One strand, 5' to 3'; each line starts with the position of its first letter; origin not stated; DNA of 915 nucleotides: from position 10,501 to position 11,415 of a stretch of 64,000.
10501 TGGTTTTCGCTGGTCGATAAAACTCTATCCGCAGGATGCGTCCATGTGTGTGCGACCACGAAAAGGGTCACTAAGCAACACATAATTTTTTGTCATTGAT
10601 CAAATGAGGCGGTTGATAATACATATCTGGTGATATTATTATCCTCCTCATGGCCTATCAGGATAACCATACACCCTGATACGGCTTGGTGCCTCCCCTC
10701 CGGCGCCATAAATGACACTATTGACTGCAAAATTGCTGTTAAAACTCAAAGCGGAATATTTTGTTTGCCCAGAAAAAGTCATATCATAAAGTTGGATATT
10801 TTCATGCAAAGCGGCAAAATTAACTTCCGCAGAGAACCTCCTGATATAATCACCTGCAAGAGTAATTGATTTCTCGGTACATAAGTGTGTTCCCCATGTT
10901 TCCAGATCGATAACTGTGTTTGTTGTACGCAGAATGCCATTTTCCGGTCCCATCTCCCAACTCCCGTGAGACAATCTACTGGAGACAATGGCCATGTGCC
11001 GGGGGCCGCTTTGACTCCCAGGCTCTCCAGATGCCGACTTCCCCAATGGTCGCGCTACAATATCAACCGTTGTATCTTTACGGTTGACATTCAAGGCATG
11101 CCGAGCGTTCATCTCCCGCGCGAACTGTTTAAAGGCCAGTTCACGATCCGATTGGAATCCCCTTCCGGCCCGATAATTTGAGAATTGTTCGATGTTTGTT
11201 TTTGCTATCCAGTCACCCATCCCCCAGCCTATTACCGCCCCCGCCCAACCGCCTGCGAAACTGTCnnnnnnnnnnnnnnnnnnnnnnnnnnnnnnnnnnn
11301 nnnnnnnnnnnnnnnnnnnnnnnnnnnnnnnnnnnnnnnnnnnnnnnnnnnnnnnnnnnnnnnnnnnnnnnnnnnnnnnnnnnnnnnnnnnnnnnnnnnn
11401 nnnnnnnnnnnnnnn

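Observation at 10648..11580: Unassigned C-terminal payload: ~90-aa glycine-zipper segment plus a ~180-aa domain of unknown fold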

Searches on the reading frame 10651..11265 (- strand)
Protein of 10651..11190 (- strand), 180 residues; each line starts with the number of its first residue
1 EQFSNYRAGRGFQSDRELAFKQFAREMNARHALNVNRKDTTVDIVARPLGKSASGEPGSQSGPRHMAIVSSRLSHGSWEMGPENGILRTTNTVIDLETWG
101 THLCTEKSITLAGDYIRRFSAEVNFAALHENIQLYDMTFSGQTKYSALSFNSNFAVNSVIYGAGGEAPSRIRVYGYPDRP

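Call 8: find_homologous_proteins(query=window:10651-11190:-, max_evalue=0.01)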
Query window:10651-11190:- (180 aa): 6 proteins with E <= 0.01 among 41 candidates.
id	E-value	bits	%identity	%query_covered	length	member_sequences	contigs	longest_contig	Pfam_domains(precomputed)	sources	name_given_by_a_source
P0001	1.5e-64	235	59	100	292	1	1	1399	-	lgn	-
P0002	1.5e-55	206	54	100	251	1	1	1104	-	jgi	jgi:hypothetical protein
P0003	1.7e-47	180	52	100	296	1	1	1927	-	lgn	-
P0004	2.3e-32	131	53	64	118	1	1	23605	-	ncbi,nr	ncbi:MAG: hypothetical protein PHN59_00325, partial [Candidatus Omnitrophica bacterium]|nr:hypotheti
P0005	1.4e-29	122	58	54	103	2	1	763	-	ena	-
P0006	8.0e-13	67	35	99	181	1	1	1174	-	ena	-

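Call 15: find_encoding_contigs(protein=P0004, flank=10000, max_places=3)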
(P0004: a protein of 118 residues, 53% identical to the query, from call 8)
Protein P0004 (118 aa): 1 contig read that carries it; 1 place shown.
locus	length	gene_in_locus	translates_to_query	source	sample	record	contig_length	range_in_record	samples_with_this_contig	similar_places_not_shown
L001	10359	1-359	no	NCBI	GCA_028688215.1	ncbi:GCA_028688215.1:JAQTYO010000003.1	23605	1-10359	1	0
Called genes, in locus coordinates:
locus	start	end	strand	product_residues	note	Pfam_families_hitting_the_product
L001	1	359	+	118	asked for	?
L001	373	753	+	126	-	-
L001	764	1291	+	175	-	-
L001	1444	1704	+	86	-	-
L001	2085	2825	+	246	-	-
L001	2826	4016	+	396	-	PF01435:Peptidase_M48, PF07719:TPR_2 (faint), PF00515:TPR_1 (faint), PF13414:TPR_11 (weak), PF13432:TPR_16 (faint), PF13371:TPR_9 (faint)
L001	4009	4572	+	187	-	-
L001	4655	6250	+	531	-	PF16927:HisKA_7TM, PF00512:HisKA, PF02518:HATPase_c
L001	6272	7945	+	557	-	PF02273:Acyl_transf_2, PF12146:Hydrolase_4 (weak), PF01209:Ubie_methyltran, PF13489:Methyltransf_23, PF08241:Methyltransf_11, PF08242:Methyltransf_12 (weak), PF13649:Methyltransf_25, PF13847:Methyltransf_31, +1 more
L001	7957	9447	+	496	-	PF02310:B12-binding, PF04055:Radical_SAM, PF13282:DUF4070 (weak)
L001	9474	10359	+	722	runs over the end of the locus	PF16927:HisKA_7TM, PF01590:GAF, PF13185:GAF_2, PF13492:GAF_3, PF02518:HATPase_c, PF13589:HATPase_c_3 (weak)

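Call 20: search_protein_representatives(alignment_id=A2)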
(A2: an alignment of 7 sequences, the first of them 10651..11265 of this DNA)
Query: 7 sequences, 251 profile positions. Proteins with E-value up to 0.001 (for the whole library): 131; up to 1e-10: 73; up to 1e-30: 22. The best 131 are listed.
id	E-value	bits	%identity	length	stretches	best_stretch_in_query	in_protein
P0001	6.7e-122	422.6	-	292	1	2-251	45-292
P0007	1.3e-102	359.4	-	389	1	2-251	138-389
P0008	1.1e-72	261.4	-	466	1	2-250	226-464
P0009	4.4e-66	239.8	-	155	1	96-250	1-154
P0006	4.5e-66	239.7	-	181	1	56-250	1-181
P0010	1.7e-61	224.7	-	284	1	5-251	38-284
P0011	6.6e-58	213.0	-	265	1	2-247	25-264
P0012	1.8e-54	201.7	-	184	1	67-251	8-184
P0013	6.3e-53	196.6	-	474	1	2-241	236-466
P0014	3.6e-50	187.6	-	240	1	1-241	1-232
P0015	3.7e-50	187.6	-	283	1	23-251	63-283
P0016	2.0e-48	181.9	-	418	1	2-249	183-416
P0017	5.0e-45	170.8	-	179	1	106-251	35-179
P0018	7.6e-41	157.1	-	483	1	77-250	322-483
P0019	1.1e-37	146.8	-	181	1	60-247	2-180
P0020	1.9e-37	145.9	-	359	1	85-243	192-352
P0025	6.8e-33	131.0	-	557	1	1-251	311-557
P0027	1.4e-30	123.5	-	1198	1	83-251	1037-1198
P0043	5.6e-22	95.3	-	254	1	2-124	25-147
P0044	1.8e-21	93.6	-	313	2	2-107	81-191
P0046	1.7e-20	90.4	-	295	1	2-121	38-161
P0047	3.3e-20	89.4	-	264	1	1-108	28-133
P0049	5.0e-20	88.9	-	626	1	2-134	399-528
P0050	1.4e-19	87.4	-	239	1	3-95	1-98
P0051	6.5e-19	85.2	-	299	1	2-100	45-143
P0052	7.0e-19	85.1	-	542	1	3-250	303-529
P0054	1.5e-17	80.8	-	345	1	2-92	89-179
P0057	1.6e-16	77.4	-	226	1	22-240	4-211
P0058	3.9e-16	76.1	-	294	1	2-92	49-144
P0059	1.3e-15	74.5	-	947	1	4-241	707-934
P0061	5.0e-15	72.5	-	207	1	30-96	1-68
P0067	1.1e-13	68.1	-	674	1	4-250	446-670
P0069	3.7e-13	66.3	-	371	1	2-234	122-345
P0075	2.3e-11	60.5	-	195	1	39-107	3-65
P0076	3.0e-11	60.1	-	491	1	2-249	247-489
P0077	3.3e-11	60.0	-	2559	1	2-71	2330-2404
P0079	1.2e-10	58.1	-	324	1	134-250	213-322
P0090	3.2e-09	53.5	-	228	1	106-237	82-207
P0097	4.1e-08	49.8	-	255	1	3-136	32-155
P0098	6.1e-08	49.3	-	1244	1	3-251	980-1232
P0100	7.5e-08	49.0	-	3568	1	14-241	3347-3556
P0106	4.4e-06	43.2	-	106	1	187-247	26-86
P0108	5.1e-06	43.0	-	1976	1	1-82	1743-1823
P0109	5.4e-06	42.9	-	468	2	2-69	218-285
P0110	6.2e-06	42.7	-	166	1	128-250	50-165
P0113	9.2e-06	42.1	-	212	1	30-89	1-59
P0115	3.0e-05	40.4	-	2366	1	4-62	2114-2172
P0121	7.2e-05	39.2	-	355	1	100-249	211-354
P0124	1.3e-04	38.4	-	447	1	189-248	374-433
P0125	1.7e-04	37.9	-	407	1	2-89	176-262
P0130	4.7e-04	36.5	-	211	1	172-247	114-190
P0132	6.2e-04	36.1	-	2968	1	2-86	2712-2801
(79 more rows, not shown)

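Call 33: search_protein_families(library=pfam, proteins=[P0079, P0110, P0090, P0076, P0121, P0069, P0057, P0124, P0106, P0130], max_evalue=1)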
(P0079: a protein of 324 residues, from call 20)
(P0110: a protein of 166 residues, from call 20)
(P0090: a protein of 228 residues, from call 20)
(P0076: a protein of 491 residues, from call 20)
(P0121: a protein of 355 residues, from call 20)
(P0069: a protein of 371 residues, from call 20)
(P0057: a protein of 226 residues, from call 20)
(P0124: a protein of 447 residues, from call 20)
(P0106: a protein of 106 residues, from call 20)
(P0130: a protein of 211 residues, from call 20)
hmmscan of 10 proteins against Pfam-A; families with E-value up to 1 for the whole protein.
P0079 (324 aa): 1 family
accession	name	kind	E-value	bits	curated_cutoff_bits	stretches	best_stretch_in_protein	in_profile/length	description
PF05903.20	Peptidase_C97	-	0.021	15.1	29.2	1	243-303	59-119/151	PPPDE putative peptidase domain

P0110 (166 aa): 1 family
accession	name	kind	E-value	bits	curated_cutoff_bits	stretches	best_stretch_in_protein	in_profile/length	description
PF05903.20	Peptidase_C97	-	0.0018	18.6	29.2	1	89-149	62-122/151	PPPDE putative peptidase domain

P0090 (228 aa): 1 family
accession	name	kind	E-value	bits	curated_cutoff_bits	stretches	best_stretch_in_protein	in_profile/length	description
PF05903.20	Peptidase_C97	-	0.025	14.9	29.2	1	137-208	54-125/151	PPPDE putative peptidase domain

P0076 (491 aa): 3 families
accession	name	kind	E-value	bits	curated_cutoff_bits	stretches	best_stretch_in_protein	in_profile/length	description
PF25023.1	TEN_YD-shell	-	0.00056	18.5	50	1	63-169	783-892/909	Teneurin YD-shell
PF13436.11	Gly-zipper_OmpA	-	0.0019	18.4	27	1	276-313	2-42/44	Glycine-zipper domain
PF13441.11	Gly-zipper_YMGG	-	0.018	15.2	28.9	1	275-312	4-40/45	YMGG-like Gly-zipper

P0121 (355 aa): 0 families

P0069 (371 aa): 4 families
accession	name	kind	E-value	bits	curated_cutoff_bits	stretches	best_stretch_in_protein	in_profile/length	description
PF13441.11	Gly-zipper_YMGG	-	0.0026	17.9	28.9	1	99-136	5-43/45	YMGG-like Gly-zipper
PF25023.1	TEN_YD-shell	-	0.018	13.6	50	1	5-62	836-895/909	Teneurin YD-shell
PF05433.20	Rick_17kDa_Anti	-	0.039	14.3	24.2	1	157-189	8-42/43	Glycine zipper 2TM domain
PF10112.14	Halogen_Hydrol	-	0.84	10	29.8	0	77-111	7-40/191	5-bromo-4-chloroindolyl phosphate hydrolysis protein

P0057 (226 aa): 0 families

P0124 (447 aa): 2 families
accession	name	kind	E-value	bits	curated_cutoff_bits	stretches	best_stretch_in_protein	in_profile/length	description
PF03527.20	RHS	-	0.0038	17.5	27.9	1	42-75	3-36/38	RHS protein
PF25023.1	TEN_YD-shell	-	0.0061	15.1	50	1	13-142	765-894/909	Teneurin YD-shell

P0106 (106 aa): 1 family
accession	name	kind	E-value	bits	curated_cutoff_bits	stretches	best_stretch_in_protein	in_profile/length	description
PF19964.5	EAD11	-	0.26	11.7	26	1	21-48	51-78/80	Effector-associated domain 11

P0130 (211 aa): 0 families

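Call 34: search_protein_families(library=pfam, proteins=[P0049, P0075, P0097, P0061, P0051, P0054, P0058, P0043, P0047, P0044], max_evalue=1)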
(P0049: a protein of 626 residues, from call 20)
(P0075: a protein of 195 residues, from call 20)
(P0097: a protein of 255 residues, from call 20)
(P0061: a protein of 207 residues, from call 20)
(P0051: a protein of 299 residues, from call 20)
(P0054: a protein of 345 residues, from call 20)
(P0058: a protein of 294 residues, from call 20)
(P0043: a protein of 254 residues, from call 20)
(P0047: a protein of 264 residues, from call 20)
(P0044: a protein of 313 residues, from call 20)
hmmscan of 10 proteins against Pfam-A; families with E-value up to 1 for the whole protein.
P0049 (626 aa): 4 families
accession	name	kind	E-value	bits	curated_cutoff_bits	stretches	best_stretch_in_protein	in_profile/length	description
PF13441.11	Gly-zipper_YMGG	-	0.0022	18.1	28.9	1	374-413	3-43/45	YMGG-like Gly-zipper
PF05903.20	Peptidase_C97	-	0.036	14.3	29.2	1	584-620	83-119/151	PPPDE putative peptidase domain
PF24388.1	Permuted_GreAB-C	-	0.041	14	27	0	69-92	26-49/54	Permuted GreAB-C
PF03527.20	RHS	-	0.061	13.6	27.9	1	234-264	2-32/38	RHS protein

P0075 (195 aa): 0 families

P0097 (255 aa): 2 families
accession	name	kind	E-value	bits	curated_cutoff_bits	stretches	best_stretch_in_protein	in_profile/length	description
PF16081.10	Phage_holin_7_1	-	0.03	15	27.8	1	42-128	7-90/121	Mycobacterial 2 TMS Phage Holin (M2 Hol) Family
PF24595.1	DUF7619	-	0.14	12.7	27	1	199-253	54-102/133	Domain of unknown function (DUF7619)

P0061 (207 aa): 0 families

P0051 (299 aa): 0 families

P0054 (345 aa): 2 families
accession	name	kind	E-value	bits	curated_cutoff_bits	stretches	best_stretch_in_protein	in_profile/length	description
PF13441.11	Gly-zipper_YMGG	-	0.018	15.1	28.9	1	66-103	5-43/45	YMGG-like Gly-zipper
PF05433.20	Rick_17kDa_Anti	-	0.61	10.5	24.2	0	120-149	9-40/43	Glycine zipper 2TM domain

P0058 (294 aa): 2 families
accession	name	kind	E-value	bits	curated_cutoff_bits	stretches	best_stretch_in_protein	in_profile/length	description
PF13441.11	Gly-zipper_YMGG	-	0.024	14.8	28.9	1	22-63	5-43/45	YMGG-like Gly-zipper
PF07452.17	CHRD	-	0.057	14.7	24.1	1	172-239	15-73/117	CHRD domain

P0043 (254 aa): 2 families
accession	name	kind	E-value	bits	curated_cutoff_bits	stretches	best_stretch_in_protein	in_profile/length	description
PF13441.11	Gly-zipper_YMGG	-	0.037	14.2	28.9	1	3-39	6-43/45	YMGG-like Gly-zipper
PF13488.11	Gly-zipper_Omp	-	0.21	12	25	1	3-42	2-42/46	Glycine zipper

P0047 (264 aa): 1 family
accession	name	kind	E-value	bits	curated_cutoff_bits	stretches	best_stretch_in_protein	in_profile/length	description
PF13441.11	Gly-zipper_YMGG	-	0.00069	19.7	28.9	1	4-43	3-43/45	YMGG-like Gly-zipper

P0044 (313 aa): 3 families
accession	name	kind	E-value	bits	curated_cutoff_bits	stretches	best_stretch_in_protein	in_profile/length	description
PF24738.1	DUF7689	-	3.2e-20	73.4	22.6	1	211-311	1-117/118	Domain of unknown function (DUF7689)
PF13441.11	Gly-zipper_YMGG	-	0.008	16.3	28.9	1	58-95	5-43/45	YMGG-like Gly-zipper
PF02013.21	CBM_10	-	0.098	13.6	23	1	6-29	7-29/36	Cellulose or protein binding domain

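Call 49: find_related_loci(query=A2, collection=genome_contigs, flank=6000)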
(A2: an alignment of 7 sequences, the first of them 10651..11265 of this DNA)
Query A2 (205 aa) in genome_contigs; peptide patterns used: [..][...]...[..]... (x = any residue, [..] = any of these).
28 stretches matched a pattern; 14 encode a relative of the query (tblastn E <= 1e-3); 14 distinct loci.
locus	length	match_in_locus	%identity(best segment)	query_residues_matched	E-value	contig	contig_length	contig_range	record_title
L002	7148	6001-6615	53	1-205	3e-70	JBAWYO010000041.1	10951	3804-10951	MAG: Candidatus Omnitrophota bacterium isolate ELA091 MAG091_41, whole genome shotgun sequence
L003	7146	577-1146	48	17-205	1e-56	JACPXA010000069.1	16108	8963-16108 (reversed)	MAG: Elusimicrobia bacterium isolate NC_groundwater_825_Pr1_B-0.1um_59_9 Montesol18_Bp1_scaffold_329603, whole genome sh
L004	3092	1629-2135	52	27-204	4e-57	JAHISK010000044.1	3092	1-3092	MAG: Candidatus Omnitrophota bacterium isolate MM_PC_MetaG.mb.171 MM_PC_MetaG.mb.171_k141_584025, whole genome shotgun s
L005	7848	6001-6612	45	1-205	1e-55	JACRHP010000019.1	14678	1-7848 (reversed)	MAG: Candidatus Omnitrophota bacterium isolate NC_groundwater_1780_Pr3_B-0.1um_53_71 SR-2_scaffold_141_690689, whole gen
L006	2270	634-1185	48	26-205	3e-55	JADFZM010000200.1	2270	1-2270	MAG: Candidatus Omnitrophota bacterium isolate nHLHbin2 nHLH_bin2_NODE_200_length_2270_cov_5.232506, whole genome shotgu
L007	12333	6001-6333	54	96-205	9e-36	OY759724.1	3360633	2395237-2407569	MAG: Candidatus Omnitrophota bacterium isolate 1a5844f9-839a-4d7b-a7f9-2444bab12bdd genome assembly, chromosome: 1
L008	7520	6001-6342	41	87-205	1e-20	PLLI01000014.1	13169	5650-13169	MAG: Candidatus Omnitrophota bacterium isolate fen_1322 73.20120800_E3X.45_contig_13982, whole genome shotgun sequence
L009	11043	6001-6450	33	46-203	7e-19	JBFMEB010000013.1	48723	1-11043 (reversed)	MAG: Candidatus Omnitrophota bacterium isolate MAG234 MAG234_13, whole genome shotgun sequence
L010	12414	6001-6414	35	41-193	7e-19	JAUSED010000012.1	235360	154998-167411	MAG: Candidatus Omnitrophota bacterium isolate E14_maxbin.165 E14_k141_657840, whole genome shotgun sequence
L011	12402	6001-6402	33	48-196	2e-16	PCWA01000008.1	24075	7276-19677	MAG: Candidatus Omnitrophica bacterium CG11_big_fil_rev_8_21_14_0_20_42_13 CG11_8_21_14_0.20_scaffold_1199_c, whole geno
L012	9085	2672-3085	32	46-196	1e-15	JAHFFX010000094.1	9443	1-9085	MAG: Candidatus Omnitrophota bacterium isolate nzgw301 NODE_15811_length_9444_cov_3.250563, whole genome shotgun sequenc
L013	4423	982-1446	35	39-203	2e-15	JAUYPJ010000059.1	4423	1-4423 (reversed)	MAG: Candidatus Omnitrophota bacterium isolate C4_metabat.bin.25 C4_k141_481051, whole genome shotgun sequence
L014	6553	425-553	43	147-190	7e-5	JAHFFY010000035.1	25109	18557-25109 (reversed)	MAG: Candidatus Omnitrophota bacterium isolate nzgw302 NODE_2469_length_25110_cov_5.370683, whole genome shotgun sequenc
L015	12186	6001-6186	42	126-191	1e-4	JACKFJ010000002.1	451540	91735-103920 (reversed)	MAG: Candidatus Omnitrophota bacterium isolate HK-STAS-OMNI-2 HK-STAS-OMNI-2_2, whole genome shotgun sequence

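Call 68: search_protein_families(library=pfam, proteins=[P0077, P0108, P0132, P0051, P0047, P0125, P0113, P0050, P0046, P0109], max_evalue=0.01)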
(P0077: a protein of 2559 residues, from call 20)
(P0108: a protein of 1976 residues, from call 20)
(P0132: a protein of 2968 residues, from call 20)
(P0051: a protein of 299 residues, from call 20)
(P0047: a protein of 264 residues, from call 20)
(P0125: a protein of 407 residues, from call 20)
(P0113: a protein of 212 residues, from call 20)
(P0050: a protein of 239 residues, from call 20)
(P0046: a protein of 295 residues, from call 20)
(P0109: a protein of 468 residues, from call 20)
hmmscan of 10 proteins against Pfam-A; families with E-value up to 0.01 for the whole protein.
P0077 (2559 aa): 6 families
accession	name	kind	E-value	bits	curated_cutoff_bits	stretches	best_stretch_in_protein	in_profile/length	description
PF05593.20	RHS_repeat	-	4e-42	142.2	22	5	1228-1262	1-35/38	RHS Repeat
PF13385.13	Laminin_G_3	-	1.2e-35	123.3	27.6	2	1467-1625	1-142/151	Concanavalin A-like lectin/glucanases superfamily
PF03534.18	SpvB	-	2.3e-26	93.1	22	1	106-260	2-182/287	Salmonella virulence plasmid 65kDa B protein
PF12256.14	TcdB_toxin_midN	-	2.4e-21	76.3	24.8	1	643-764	34-177/181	Insecticide toxin TcdB middle/N-terminal region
PF13517.12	FG-GAP_3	-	3.1e-17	63.4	26.9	3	499-557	1-59/61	FG-GAP-like repeat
PF01839.29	FG-GAP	-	5.3e-09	36.2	22.1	0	543-557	4-18/37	FG-GAP repeat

P0108 (1976 aa): 5 families
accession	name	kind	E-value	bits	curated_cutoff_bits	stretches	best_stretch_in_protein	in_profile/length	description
PF05593.20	RHS_repeat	-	2.3e-44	149.4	22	4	876-915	1-37/38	RHS Repeat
PF13517.12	FG-GAP_3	-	7e-25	87.9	26.9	5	321-388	1-60/61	FG-GAP-like repeat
PF03534.18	SpvB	-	6.4e-24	85.1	22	1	29-190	2-185/287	Salmonella virulence plasmid 65kDa B protein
PF12256.14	TcdB_toxin_midN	-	9.3e-19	67.9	24.8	1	624-747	31-175/181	Insecticide toxin TcdB middle/N-terminal region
PF01839.29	FG-GAP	-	0.0032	17.7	22.1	0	524-547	7-27/37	FG-GAP repeat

P0132 (2968 aa): 12 families
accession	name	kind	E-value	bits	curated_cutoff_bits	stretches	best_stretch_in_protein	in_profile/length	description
PF05593.20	RHS_repeat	-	9.2e-46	153.8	22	5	1429-1461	1-33/38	RHS Repeat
PF03534.18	SpvB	-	3.8e-20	72.7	22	1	133-298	3-188/287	Salmonella virulence plasmid 65kDa B protein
PF12256.14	TcdB_toxin_midN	-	4.5e-20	72.1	24.8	1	817-942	24-167/181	Insecticide toxin TcdB middle/N-terminal region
PF13517.12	FG-GAP_3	-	1.1e-18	68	26.9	4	624-685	1-61/61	FG-GAP-like repeat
PF13385.13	Laminin_G_3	-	2e-17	64.2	27.6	1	1646-1800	1-151/151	Concanavalin A-like lectin/glucanases superfamily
PF16841.11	CBM60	-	2.6e-16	60.3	28.2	1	2137-2213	1-76/91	Ca-dependent carbohydrate-binding module xylan-binding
PF00041.27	fn3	-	1.8e-10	41.3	25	2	1824-1899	2-78/84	Fibronectin type III domain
PF07691.17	PA14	-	2.6e-10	40.7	24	1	1960-2060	44-139/147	PA14 domain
PF01839.29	FG-GAP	-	6.3e-09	36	22.1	0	667-690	2-25/37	FG-GAP repeat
PF18370.7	RGI_lyase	-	1.5e-05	25.7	27.8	0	1840-1889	21-71/86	Rhamnogalacturonan I lyases beta-sheet domain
PF20041.5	DUF6443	-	9.8e-05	23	27.8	1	1243-1331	26-107/137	Domain of unknown function (DUF6443)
PF25523.1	Ig_RIMBP2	-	0.00013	22.3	27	0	1838-1876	27-65/105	RIMBP2-like, immunoglobulin-like domain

P0051 (299 aa): 0 families

P0047 (264 aa): 1 family
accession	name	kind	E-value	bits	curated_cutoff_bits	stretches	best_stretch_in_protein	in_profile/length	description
PF13441.11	Gly-zipper_YMGG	-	0.00069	19.7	28.9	1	4-43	3-43/45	YMGG-like Gly-zipper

P0125 (407 aa): 0 families

P0113 (212 aa): 0 families

P0050 (239 aa): 0 families

P0046 (295 aa): 0 families

P0109 (468 aa): 0 families

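Call 71: find_encoding_contigs(protein=P0017, flank=6000, max_places=4)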
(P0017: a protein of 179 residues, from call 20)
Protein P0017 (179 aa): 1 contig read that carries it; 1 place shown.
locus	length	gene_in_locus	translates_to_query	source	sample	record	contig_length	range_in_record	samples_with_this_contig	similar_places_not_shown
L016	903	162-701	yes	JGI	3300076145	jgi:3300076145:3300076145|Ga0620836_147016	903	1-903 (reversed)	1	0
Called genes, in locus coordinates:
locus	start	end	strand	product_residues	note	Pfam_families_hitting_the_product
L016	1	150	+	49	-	?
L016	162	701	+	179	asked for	-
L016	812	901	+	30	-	?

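Call 72: find_encoding_contigs(protein=P0020, flank=6000, max_places=4)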
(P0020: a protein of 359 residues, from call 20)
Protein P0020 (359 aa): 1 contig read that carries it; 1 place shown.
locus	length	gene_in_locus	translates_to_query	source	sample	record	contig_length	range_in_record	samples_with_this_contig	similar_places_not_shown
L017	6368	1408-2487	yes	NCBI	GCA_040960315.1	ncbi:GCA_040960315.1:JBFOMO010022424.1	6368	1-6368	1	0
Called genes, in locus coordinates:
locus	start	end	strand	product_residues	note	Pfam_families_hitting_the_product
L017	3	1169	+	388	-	?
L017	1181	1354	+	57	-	PF12728:HTH_17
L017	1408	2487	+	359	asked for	-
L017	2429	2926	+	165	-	-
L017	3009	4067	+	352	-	PF00145:DNA_methylase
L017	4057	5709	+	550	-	PF13589:HATPase_c_3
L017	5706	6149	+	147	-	PF03852:Vsr, PF04480:DUF559 (faint)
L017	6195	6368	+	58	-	?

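Call 84: find_encoding_contigs(protein=P0115, flank=3000, max_places=2)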
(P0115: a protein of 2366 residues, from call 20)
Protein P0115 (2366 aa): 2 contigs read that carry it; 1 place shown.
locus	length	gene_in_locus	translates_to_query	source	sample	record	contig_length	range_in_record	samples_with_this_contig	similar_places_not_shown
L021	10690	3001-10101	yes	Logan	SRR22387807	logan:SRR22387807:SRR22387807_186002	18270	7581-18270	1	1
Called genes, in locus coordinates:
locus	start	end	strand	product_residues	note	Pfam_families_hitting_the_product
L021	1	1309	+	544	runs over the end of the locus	PF13229:Beta_helix (faint)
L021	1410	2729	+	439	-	PF01883:FeS_assembly_P, PF01656:CbiA, PF09140:MipZ (weak), PF10609:ParA, PF13614:AAA_31, PF06155:GBBH-like_N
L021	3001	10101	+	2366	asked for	PF03534:SpvB, PF13517:FG-GAP_3, PF12256:TcdB_toxin_midN, PF25023:TEN_YD-shell, PF07953:Toxin_R_bind_N (weak), PF13385:Laminin_G_3, PF00041:fn3, PF25023:TEN_YD-shell, +2 more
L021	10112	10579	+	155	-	-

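Call 85: find_encoding_contigs(protein=P0132, flank=3000, max_places=2)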
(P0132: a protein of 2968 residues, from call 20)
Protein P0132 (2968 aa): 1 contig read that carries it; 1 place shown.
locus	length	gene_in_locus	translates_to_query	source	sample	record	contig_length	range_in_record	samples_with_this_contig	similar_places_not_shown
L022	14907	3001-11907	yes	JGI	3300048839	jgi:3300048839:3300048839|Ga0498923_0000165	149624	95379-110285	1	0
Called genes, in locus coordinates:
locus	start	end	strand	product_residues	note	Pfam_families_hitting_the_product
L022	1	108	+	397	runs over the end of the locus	PF01590:GAF (faint), PF08668:HDOD (faint), PF13487:HD_5, PF01966:HD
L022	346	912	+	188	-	PF00180:Iso_dh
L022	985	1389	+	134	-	PF00180:Iso_dh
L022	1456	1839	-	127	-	PF00072:Response_reg (weak)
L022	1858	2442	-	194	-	PF01381:HTH_3, PF13443:HTH_26, PF07883:Cupin_2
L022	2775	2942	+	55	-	-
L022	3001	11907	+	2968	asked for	PF03534:SpvB, PF12256:TcdB_toxin_midN, PF25023:TEN_YD-shell, PF05593:RHS_repeat, PF13385:Laminin_G_3, PF07691:PA14, PF16841:CBM60, PF25023:TEN_YD-shell, +4 more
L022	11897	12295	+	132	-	-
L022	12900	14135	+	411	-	PF13173:AAA_14, PF13635:DUF4143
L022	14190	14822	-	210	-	-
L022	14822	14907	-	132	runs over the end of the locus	PF00072:Response_reg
